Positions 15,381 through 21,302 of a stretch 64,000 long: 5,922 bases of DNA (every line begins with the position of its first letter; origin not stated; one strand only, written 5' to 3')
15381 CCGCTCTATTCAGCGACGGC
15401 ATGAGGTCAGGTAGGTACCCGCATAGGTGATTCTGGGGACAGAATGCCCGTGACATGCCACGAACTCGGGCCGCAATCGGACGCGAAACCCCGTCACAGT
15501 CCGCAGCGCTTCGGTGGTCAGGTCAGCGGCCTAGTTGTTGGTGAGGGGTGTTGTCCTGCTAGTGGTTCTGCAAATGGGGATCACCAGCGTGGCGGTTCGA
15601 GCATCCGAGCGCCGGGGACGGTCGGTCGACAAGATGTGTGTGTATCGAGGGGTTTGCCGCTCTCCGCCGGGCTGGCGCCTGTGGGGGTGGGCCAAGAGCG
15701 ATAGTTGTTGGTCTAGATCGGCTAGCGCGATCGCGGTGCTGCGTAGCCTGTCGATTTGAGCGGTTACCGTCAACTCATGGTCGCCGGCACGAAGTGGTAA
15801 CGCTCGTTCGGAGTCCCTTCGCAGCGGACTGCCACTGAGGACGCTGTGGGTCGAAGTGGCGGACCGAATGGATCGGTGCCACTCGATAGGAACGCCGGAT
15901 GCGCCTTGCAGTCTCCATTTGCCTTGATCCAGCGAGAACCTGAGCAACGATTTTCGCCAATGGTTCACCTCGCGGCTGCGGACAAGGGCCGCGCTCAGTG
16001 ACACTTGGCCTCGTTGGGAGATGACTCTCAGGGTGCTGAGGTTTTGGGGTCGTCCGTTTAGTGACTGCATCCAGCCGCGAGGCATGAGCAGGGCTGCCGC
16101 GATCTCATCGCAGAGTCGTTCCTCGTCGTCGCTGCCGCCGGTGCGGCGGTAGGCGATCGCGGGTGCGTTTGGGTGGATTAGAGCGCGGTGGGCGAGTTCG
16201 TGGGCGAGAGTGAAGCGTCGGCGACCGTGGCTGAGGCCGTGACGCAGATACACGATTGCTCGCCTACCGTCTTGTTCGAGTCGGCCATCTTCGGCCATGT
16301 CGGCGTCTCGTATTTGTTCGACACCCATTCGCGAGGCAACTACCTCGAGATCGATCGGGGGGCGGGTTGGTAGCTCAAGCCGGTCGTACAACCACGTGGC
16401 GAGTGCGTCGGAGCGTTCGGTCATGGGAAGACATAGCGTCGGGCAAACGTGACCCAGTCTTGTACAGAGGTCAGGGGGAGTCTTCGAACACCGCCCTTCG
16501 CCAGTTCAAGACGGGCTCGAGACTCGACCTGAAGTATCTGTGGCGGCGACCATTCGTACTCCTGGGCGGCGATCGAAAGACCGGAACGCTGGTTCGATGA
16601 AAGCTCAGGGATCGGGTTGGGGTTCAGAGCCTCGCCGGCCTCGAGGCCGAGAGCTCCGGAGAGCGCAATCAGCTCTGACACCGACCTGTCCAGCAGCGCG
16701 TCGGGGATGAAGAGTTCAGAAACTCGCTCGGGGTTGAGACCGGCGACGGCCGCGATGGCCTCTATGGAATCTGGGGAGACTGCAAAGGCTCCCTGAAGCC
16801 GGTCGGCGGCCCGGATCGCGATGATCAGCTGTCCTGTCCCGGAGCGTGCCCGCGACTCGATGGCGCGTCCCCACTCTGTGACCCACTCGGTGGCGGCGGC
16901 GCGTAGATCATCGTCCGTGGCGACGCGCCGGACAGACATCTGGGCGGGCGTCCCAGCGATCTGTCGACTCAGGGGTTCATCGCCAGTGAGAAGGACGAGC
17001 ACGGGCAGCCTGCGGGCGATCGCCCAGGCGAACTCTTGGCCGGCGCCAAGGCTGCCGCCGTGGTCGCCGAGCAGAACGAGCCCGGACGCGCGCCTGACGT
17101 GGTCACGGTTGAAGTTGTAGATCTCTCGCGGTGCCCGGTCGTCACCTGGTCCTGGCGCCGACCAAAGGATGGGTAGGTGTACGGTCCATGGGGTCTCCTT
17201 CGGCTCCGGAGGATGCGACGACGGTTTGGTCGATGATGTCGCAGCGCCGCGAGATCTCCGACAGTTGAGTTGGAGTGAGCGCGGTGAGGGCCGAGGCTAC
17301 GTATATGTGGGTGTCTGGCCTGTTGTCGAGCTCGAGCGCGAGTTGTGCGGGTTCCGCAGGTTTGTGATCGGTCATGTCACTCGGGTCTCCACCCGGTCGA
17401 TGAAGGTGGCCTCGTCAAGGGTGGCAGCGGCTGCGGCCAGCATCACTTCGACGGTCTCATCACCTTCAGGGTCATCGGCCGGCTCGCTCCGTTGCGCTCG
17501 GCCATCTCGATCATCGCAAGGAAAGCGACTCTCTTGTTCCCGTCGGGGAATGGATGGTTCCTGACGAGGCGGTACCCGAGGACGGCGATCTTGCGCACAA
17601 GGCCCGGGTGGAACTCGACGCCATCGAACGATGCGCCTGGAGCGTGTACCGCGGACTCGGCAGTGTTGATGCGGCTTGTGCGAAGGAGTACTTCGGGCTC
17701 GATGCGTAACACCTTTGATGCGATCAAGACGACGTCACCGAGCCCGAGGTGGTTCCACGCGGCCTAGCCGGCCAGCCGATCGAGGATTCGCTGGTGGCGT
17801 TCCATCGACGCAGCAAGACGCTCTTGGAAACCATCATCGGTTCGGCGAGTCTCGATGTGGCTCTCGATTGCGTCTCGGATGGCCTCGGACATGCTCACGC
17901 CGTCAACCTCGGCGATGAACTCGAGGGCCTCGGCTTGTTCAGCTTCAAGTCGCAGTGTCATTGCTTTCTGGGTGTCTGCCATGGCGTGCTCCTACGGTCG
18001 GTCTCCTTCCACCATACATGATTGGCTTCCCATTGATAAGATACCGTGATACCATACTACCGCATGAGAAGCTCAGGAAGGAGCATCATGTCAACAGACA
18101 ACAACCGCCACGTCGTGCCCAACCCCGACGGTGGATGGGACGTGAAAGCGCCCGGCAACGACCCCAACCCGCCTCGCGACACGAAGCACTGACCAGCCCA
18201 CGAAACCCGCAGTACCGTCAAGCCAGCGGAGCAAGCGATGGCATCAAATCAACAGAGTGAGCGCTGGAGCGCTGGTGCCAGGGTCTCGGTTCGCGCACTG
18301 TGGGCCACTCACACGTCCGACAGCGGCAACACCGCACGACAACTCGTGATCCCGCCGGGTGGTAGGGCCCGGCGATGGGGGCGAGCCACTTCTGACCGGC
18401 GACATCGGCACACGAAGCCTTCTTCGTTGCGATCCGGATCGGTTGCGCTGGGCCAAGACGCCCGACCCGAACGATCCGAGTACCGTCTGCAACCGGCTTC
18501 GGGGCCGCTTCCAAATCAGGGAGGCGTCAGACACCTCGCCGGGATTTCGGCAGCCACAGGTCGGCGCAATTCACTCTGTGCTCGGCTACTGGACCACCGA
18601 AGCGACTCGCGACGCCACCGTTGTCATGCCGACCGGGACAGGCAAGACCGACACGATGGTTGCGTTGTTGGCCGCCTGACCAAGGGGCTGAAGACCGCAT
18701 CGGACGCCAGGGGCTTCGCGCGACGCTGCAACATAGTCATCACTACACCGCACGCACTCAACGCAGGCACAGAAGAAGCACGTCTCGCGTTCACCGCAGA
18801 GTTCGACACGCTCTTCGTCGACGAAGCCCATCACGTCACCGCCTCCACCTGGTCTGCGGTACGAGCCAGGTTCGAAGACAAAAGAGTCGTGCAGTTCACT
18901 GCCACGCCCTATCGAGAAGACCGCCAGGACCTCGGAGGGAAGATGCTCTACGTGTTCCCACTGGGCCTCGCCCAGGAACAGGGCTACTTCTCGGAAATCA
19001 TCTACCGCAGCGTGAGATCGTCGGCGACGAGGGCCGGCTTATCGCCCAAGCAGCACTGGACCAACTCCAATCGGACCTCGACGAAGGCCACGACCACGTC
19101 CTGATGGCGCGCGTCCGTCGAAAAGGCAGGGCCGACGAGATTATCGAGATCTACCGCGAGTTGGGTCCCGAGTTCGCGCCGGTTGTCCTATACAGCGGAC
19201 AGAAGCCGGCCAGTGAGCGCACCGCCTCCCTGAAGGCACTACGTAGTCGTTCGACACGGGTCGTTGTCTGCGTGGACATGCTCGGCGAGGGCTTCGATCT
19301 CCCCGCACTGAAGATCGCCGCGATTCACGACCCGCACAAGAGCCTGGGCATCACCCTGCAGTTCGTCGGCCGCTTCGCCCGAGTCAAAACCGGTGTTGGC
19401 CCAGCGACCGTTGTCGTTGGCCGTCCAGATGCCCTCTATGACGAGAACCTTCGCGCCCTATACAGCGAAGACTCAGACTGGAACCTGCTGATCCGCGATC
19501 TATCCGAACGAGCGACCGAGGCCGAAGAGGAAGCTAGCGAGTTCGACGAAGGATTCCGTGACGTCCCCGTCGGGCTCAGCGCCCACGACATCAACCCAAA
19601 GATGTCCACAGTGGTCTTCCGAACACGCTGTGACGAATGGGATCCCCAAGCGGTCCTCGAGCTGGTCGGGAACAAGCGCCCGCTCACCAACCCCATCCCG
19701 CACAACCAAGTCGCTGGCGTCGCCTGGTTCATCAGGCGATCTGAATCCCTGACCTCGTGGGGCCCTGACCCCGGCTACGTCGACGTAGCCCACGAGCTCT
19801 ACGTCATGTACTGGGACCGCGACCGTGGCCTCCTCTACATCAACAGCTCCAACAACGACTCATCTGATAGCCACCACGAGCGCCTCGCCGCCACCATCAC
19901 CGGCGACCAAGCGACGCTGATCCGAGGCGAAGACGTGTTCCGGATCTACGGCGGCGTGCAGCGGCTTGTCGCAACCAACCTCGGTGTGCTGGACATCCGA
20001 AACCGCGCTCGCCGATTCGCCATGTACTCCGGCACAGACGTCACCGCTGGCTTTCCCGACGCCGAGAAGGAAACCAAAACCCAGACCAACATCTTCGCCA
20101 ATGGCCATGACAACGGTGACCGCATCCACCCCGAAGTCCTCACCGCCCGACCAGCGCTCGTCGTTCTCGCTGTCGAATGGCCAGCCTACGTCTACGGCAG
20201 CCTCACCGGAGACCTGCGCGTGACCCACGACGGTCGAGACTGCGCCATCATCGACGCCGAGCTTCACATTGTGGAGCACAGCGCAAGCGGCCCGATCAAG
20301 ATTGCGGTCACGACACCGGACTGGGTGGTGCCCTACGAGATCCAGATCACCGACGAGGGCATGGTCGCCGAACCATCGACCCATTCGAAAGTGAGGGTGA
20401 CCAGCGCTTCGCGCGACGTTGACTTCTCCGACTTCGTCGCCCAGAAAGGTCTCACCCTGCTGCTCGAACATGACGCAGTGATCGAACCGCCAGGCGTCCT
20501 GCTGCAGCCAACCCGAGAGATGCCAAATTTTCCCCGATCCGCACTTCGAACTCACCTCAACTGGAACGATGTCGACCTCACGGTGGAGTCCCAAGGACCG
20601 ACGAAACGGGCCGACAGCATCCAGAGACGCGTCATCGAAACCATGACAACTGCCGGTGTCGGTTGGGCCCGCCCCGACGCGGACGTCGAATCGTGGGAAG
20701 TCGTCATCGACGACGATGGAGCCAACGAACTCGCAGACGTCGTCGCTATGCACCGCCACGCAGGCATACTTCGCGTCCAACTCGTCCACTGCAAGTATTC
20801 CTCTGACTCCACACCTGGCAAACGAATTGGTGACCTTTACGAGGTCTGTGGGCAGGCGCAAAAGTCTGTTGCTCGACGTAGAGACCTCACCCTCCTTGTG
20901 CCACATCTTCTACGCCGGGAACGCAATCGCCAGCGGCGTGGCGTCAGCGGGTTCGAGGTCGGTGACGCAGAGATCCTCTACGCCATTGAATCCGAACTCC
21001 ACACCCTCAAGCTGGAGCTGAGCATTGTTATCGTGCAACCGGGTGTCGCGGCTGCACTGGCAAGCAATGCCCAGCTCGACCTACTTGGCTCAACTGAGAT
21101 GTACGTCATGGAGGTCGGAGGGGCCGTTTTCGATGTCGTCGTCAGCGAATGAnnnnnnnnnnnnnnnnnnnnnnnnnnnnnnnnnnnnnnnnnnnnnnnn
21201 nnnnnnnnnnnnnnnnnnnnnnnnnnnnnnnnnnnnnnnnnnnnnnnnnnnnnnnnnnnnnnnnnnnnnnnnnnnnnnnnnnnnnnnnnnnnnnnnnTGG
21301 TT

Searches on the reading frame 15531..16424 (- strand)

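Call 31: search_protein_families(library=pfam, proteins=[window:15531-16424:-], max_evalue=0.001)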
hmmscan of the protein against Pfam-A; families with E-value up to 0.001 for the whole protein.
window:15531-16424:- (297 aa): 1 family
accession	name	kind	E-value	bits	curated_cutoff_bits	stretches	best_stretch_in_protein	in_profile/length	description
PF06114.19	Peptidase_M78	-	2.1e-12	47.4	22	1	39-149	12-121/123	IrrE N-terminal-like domain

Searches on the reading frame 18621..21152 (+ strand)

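Call 19: search_protein_families(library=pfam, proteins=[window:18621-21152:+], max_evalue=0.01)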
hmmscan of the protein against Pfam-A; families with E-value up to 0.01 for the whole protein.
window:18621-21152:+ (843 aa): 1 family
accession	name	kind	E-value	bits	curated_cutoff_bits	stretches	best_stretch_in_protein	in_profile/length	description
PF00271.37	Helicase_C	-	1.8e-10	41.5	23.5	1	166-255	23-109/110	Helicase conserved C-terminal domain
